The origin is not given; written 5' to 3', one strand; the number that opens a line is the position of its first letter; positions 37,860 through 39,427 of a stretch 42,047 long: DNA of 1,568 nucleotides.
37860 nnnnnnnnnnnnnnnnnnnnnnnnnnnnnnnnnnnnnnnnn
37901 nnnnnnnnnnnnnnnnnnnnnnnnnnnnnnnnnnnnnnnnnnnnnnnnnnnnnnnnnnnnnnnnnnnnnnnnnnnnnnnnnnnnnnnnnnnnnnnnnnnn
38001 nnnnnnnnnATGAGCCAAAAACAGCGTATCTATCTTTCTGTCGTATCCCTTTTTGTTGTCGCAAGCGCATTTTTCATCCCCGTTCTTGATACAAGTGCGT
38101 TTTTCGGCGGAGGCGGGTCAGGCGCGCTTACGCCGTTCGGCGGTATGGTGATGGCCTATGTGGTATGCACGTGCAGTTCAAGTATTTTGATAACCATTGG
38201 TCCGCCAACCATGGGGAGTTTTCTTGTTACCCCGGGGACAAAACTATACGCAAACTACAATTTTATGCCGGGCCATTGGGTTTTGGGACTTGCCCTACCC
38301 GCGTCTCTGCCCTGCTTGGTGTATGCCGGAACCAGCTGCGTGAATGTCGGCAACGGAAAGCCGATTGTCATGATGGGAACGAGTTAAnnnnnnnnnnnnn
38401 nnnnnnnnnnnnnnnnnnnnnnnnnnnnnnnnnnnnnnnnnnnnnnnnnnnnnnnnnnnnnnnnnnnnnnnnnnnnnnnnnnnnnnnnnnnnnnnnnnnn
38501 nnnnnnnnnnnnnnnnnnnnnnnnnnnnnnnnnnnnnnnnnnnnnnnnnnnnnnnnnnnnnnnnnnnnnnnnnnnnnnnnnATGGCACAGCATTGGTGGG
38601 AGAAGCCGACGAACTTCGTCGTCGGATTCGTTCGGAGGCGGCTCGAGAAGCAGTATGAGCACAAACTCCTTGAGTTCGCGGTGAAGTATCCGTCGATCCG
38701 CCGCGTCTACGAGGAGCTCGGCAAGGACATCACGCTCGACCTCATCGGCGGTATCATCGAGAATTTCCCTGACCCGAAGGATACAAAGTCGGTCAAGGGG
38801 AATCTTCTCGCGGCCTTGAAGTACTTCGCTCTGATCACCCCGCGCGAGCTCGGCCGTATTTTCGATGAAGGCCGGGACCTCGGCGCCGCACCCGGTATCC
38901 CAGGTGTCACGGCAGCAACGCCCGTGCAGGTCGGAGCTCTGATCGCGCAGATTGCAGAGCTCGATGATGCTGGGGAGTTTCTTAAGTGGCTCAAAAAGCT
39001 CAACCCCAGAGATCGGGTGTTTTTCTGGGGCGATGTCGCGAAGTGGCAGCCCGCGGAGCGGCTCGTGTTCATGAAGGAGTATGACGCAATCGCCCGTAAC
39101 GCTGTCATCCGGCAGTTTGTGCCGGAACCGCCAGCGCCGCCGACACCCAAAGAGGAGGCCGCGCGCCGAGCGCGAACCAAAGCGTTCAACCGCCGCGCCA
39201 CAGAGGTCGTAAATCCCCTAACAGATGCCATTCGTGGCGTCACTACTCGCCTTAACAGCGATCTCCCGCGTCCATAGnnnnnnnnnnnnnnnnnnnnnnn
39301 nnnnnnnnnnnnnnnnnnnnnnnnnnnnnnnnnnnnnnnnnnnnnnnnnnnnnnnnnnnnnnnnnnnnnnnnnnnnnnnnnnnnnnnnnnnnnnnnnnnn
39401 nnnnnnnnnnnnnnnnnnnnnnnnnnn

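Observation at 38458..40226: Second GC3-rich two-gene unit with its own consensus promoter and terminator, next to the T4SS-like operon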

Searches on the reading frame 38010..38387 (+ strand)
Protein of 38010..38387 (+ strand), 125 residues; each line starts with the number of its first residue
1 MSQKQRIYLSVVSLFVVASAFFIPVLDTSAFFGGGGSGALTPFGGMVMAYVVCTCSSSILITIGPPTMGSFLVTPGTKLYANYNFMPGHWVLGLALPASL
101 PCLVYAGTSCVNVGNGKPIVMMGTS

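Call 5: search_protein_families(library=pfam, proteins=[window:38010-38387:+], max_evalue=0.1)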
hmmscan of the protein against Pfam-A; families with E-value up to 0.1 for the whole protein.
window:38010-38387:+ (125 aa): 1 family
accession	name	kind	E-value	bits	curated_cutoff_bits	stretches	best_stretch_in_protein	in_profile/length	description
PF14382.12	ECR1_N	-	0.075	13.3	27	0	72-91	1-20/38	Exosome complex exonuclease RRP4 N-terminal region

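Call 33: search_protein_families(library=padloc, proteins=[window:38010-38387:+], max_evalue=0.1)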
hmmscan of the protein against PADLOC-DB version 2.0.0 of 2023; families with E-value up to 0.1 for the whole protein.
window:38010-38387:+ (125 aa): 0 families

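Call 34: search_protein_families(library=phrogs, proteins=[window:38010-38387:+], max_evalue=0.1)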
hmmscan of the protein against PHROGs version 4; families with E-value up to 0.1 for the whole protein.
window:38010-38387:+ (125 aa): 0 families

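Call 103: search_protein_families(library=ncbifam, proteins=[window:38010-38387:+], max_evalue=0.1)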
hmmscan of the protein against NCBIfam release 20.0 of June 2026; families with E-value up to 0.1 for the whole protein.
window:38010-38387:+ (125 aa): 0 families

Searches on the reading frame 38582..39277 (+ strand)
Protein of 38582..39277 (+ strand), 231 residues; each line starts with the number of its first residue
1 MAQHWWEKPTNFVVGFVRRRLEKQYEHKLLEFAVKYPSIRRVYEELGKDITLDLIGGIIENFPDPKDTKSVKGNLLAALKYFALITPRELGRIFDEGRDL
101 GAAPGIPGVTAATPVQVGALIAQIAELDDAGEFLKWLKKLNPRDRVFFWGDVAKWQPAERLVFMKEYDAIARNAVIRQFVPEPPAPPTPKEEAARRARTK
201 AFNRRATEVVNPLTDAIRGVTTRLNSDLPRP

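Call 5: search_protein_families(library=pfam, proteins=[window:38582-39277:+], max_evalue=0.1)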
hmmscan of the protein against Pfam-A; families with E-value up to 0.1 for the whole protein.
window:38582-39277:+ (231 aa): 0 families

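Call 17: find_homologous_proteins(query=window:38582-39277:+)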
Query window:38582-39277:+ (231 aa): 4 proteins with E <= 0.001 among 1218 candidates.
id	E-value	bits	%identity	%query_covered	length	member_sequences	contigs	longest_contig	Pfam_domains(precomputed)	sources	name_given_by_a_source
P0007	1.0e-150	518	100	100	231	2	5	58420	-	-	-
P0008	1.6e-102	360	77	88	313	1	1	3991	-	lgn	-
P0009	1.0e-96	341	70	96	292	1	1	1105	-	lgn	-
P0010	4.8e-39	152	36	99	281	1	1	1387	-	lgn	-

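Call 27: find_encoding_contigs(protein=P0008, flank=5000)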
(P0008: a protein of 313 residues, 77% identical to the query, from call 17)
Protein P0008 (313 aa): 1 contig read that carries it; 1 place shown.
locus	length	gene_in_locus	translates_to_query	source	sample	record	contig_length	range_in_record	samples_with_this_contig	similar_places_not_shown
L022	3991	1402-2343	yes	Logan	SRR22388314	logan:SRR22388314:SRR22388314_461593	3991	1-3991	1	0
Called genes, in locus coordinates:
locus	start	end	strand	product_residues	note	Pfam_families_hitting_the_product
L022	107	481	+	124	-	-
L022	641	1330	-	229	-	-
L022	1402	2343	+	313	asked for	-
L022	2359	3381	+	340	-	-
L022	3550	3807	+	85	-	-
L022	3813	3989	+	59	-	?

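Call 28: find_encoding_contigs(protein=P0010, flank=5000)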
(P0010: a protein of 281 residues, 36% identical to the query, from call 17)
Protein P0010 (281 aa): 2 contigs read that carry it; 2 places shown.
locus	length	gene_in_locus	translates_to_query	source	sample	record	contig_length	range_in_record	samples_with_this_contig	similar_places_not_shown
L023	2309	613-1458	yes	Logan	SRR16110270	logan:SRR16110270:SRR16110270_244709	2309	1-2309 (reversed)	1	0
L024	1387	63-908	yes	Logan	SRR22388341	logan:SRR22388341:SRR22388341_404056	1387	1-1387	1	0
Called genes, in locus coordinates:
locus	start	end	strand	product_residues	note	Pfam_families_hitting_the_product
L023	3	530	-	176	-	?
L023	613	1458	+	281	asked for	-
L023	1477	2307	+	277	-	?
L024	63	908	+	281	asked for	-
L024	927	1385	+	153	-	?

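Call 33: search_protein_families(library=padloc, proteins=[window:38582-39277:+, L022:1402-2343:+, L022:2359-3381:+, L023:613-1458:+, L022:641-1330:-], max_evalue=0.1)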
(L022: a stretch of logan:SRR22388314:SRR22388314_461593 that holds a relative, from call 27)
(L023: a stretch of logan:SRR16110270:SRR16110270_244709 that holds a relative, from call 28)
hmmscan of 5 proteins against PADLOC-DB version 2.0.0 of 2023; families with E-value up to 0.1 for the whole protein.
window:38582-39277:+ (231 aa): 0 families

L022:1402-2343:+ (313 aa): 0 families

L022:2359-3381:+ (340 aa): 0 families

L023:613-1458:+ (281 aa): 0 families

L022:641-1330:- (229 aa): 1 family
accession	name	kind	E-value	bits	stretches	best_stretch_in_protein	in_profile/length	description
PDLC04115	JukB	-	0.0021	15.4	1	29-82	42-93/295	-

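Call 34: search_protein_families(library=phrogs, proteins=[window:38582-39277:+, L022:1402-2343:+, L022:2359-3381:+, L023:613-1458:+, L022:641-1330:-], max_evalue=0.1)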
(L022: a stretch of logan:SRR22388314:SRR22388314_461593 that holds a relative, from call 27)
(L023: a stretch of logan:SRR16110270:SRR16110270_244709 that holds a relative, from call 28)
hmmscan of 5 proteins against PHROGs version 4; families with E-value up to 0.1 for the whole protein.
window:38582-39277:+ (231 aa): 0 families

L022:1402-2343:+ (313 aa): 0 families

L022:2359-3381:+ (340 aa): 0 families

L023:613-1458:+ (281 aa): 1 family
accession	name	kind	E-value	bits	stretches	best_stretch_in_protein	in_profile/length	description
phrog_24981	-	unknown function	0.072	14.3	0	225-255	38-68/110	-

L022:641-1330:- (229 aa): 0 families

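Call 49: predict_structure(alignment_id=A4)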
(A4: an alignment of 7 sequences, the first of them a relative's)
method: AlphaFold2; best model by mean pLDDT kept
length: 231 residues; sequences in the alignment: 7
mean_pLDDT: 59.5   pTM: 0.37
mean pLDDT of the five models: 59.5, 54.4, 53.7, 53.2, 46.0
residues with pLDDT >= 90: 1; 70-90: 81; 50-70: 46; < 50: 103
segments of 3 or more residues with pLDDT < 50: 1-43, 45-62, 70-76, 78-85, 87-94, 96-110
pLDDT, mean of each block of 10 residues (from residue 1): 30 34 47 46 45 45 50 46 48 43 37 64 79 83 80 84 87 79 68 76 68 70 60 46
secondary structure, 60 per line:
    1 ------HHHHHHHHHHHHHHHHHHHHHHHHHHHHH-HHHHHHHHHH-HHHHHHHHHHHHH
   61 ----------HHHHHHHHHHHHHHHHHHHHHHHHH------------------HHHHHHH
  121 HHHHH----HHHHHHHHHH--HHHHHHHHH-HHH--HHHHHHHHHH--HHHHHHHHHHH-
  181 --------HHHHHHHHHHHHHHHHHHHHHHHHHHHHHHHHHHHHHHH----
elements in order: H7-35 H37-46 H48-60 H71-95 H114-125 H130-139 H142-150 H157-166 H169-179 H189-227

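Call 55: fold_search(model_id=the predicted structure, library=pdb)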
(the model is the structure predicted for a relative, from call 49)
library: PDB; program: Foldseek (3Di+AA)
matches with E <= 10: 82; with E <= 0.001: 0
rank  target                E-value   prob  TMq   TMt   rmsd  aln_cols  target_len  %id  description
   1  5uxx_C                1.4e+00  0.07  0.14  0.18  15.0       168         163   16  Co-crystal structure of the sigma factor RpoE in complex with the anti-sigma factor NepR from Bartonella quintana (released 2018-02-28)
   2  6in3                  2.1e+00  0.07  0.16  0.13  15.5       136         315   12  Crystal structure of DOT1L in complex with 18-Crown-6 (released 2019-10-30)
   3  6koo_F                2.4e+00  0.05  0.15  0.17  23.7       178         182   15  Mycobacterium tuberculosis initial transcription complex comprising sigma H and 5'-OH RNA of 7 nt (released 2020-03-11)
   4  6te6_B                2.8e+00  0.07  0.15  0.11  12.6       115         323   13  Crystal structure of Dot1L in complex with an inhibitor (compound 3). (released 2019-12-11)
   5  3a68_A                2.8e+00  0.04  0.14  0.15  16.8       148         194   10  Crystal structure of plant ferritin reveals a novel metal binding site that functions as a transit site for metal tran (released 2009-12-08)
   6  6kop_F                3.0e+00  0.04  0.13  0.18  25.0       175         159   14  Mycobacterium tuberculosis initial transcription complex comprising sigma H and 5'-OH RNA of 9 nt (released 2020-03-11)
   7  5uxx_A                3.0e+00  0.04  0.14  0.18  14.9       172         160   16  Co-crystal structure of the sigma factor RpoE in complex with the anti-sigma factor NepR from Bartonella quintana (released 2018-02-28)
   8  6nqa_K                3.1e+00  0.06  0.14  0.11  13.4       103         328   16  Active state Dot1L bound to the H2B-Ubiquitinated nucleosome, 1-to-1 complex (released 2019-02-20)
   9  4wvl                  3.3e+00  0.06  0.19  0.15  12.0       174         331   11  Structure-Guided DOT1L Probe Optimization by Label-Free Ligand Displacement (released 2014-12-03)
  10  4eqz                  3.7e+00  0.07  0.17  0.13  10.8       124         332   10  Crystal structure of human DOT1L in complex with inhibitor FED2 (released 2012-05-02)
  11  9m9e_F                3.9e+00  0.02  0.12  0.14  21.0       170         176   16  Structural Basis of Pausing During Transcription Initiation in Mycobacterium tuberculosis (released 2026-01-14)
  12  6jcx_F                4.1e+00  0.03  0.14  0.17  24.1       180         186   16  Mycobacterium tuberculosis transcription initiation complex with ECF sigma factor sigma H and 6nt RNA (released 2019-05-29)
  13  4er6                  4.6e+00  0.06  0.19  0.15  12.3       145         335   15  Crystal structure of human DOT1L in complex with inhibitor SGC0946 (released 2012-05-16)
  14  6dxo_A                4.8e+00  0.03  0.15  0.19  14.3       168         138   11  1.8 A structure of RsbN-BldN complex. (released 2018-07-11)
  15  7cr9_A                5.1e+00  0.08  0.14  0.16  10.5        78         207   17  Crystal structure of the N-terminal fragment (residue 1-206) of LonA protease from Meiothermus taiwanensis (released 2021-05-26)
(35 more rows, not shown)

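Call 70: find_homologous_proteins(query=A4)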
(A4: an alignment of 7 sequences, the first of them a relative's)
Query A4 (7 sequences) (231 aa, profile of the alignment): 9 proteins with E <= 0.001 among 8000 candidates.
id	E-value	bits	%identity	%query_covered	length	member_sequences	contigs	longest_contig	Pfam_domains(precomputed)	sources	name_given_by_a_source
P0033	2.7e-117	409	32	99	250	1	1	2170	-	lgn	-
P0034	7.9e-116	404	33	99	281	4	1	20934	-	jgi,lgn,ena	-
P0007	2.7e-115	402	100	100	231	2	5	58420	-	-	-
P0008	2.8e-115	402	78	88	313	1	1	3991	-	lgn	-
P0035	3.4e-115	402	34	98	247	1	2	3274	-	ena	-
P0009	7.0e-108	378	70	96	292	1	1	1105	-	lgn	-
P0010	3.5e-93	330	36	99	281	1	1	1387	-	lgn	-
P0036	8.5e-81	289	41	46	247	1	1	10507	-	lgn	-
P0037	1.9e-79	285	39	46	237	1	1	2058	-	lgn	-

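Call 71: find_encoding_contigs(protein=P0036, flank=8000, max_places=3)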
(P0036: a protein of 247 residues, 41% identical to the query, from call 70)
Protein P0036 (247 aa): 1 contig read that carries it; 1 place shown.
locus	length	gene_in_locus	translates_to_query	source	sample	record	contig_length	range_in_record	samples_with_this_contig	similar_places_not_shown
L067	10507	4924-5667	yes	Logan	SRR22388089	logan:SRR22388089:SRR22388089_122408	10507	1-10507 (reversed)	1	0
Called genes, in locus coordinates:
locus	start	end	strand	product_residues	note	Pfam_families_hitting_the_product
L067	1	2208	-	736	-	?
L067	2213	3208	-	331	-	PF18884:TSP3_bac (faint)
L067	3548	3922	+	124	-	-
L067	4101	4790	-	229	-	-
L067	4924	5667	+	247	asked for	-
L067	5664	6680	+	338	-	-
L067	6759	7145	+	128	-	-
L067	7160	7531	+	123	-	PF18908:DUF5663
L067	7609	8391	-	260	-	PF00398:RrnaAD, PF01135:PCMT (weak), PF13649:Methyltransf_25 (weak)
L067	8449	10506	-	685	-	?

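Call 81: search_solved_structures(query=A4, max_evalue=10)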
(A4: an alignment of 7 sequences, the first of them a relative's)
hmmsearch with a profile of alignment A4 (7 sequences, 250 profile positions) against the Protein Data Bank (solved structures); distinct sequences matched with E-value up to 10: 1.
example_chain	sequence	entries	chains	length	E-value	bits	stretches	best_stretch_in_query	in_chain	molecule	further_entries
1ek0_A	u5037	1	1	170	0.23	14.2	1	46-94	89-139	PROTEIN (GTP-BINDING PROTEIN YPT51)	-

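Call 92: search_dna_similar(query=window:38582-39277:+, collection=phages, mode=protein, max_evalue=0.01)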
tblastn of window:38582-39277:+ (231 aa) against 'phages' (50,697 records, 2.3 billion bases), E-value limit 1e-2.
No match.

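Call 103: search_protein_families(library=ncbifam, proteins=[window:38582-39277:+, L022:2359-3381:+, L022:641-1330:-], max_evalue=0.1)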
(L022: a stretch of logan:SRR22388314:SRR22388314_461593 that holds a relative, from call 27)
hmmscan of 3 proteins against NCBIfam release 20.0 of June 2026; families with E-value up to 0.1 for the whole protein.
window:38582-39277:+ (231 aa): 0 families

L022:2359-3381:+ (340 aa): 0 families

L022:641-1330:- (229 aa): 1 family
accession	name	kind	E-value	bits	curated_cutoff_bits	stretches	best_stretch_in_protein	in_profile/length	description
TIGR03947.1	viomycin_VioD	equivalog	0.02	13.8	390.9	1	31-100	147-215/359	capreomycidine synthase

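Call 104: search_protein_families(library=pfam, proteins=[L022:641-1330:-, L067:4101-4790:-], max_evalue=0.1)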
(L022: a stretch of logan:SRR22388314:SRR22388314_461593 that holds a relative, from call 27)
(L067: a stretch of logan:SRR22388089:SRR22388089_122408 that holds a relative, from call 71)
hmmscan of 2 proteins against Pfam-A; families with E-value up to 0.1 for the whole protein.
L022:641-1330:- (229 aa): 0 families

L067:4101-4790:- (229 aa): 0 families

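Call 107: fold_search(model_id=the predicted structure, library=viral)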
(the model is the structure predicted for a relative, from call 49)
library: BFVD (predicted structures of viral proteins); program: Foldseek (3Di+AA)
matches with E <= 10: 70; with E <= 0.001: 0
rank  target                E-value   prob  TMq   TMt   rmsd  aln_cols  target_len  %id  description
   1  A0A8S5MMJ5            4.8e-01  0.12  0.16  0.19  15.7       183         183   16  DNA-directed RNA polymerase specialized sigma subunit-like protein (Fragment) [Siphoviridae sp. ctxc31]
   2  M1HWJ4                1.1e+00  0.07  0.14  0.12  19.6       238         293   10  (no name in the UniProt tables at hand)
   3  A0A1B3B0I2            1.2e+00  0.06  0.12  0.08  22.6       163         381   12  Capsid maturation protease [Gordonia phage Jumbo]
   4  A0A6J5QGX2            1.4e+00  0.10  0.18  0.14  15.6       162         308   18  Uncharacterized protein [uncultured Caudovirales phage]
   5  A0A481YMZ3            1.5e+00  0.07  0.15  0.17  29.7       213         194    9  Uncharacterized protein [Pithovirus LCDPAC01]
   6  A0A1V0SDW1            2.0e+00  0.05  0.15  0.10  22.8       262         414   15  Uncharacterized protein [Indivirus ILV1]
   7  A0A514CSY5            2.2e+00  0.09  0.18  0.16  15.1       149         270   11  A/G-specific adenine glycosylase [Achromobacter phage Motura]
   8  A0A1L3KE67            2.5e+00  0.05  0.15  0.08  29.1       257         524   13  (no name in the UniProt tables at hand)
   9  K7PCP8                2.6e+00  0.06  0.20  0.18  22.6       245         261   11  Membrane ORF153B [Cyprinid herpesvirus 2]
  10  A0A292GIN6            2.7e+00  0.06  0.16  0.13  26.1       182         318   14  (no name in the UniProt tables at hand)
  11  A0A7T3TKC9            2.7e+00  0.04  0.11  0.18  20.8       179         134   14  (no name in the UniProt tables at hand)
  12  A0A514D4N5            2.9e+00  0.03  0.12  0.11  24.8       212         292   15  Uncharacterized protein [Riboviria sp.]
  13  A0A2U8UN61            3.0e+00  0.01  0.13  0.13  15.0       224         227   11  DNA binding protein [Streptomyces phage FlowerPower]
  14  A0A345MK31            3.4e+00  0.06  0.20  0.22  15.5       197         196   16  Uncharacterized protein [Bacillus phage BSP38]
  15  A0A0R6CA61            3.4e+00  0.04  0.15  0.19  12.4       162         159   10  Sigma factor [Citrobacter phage CVT22]
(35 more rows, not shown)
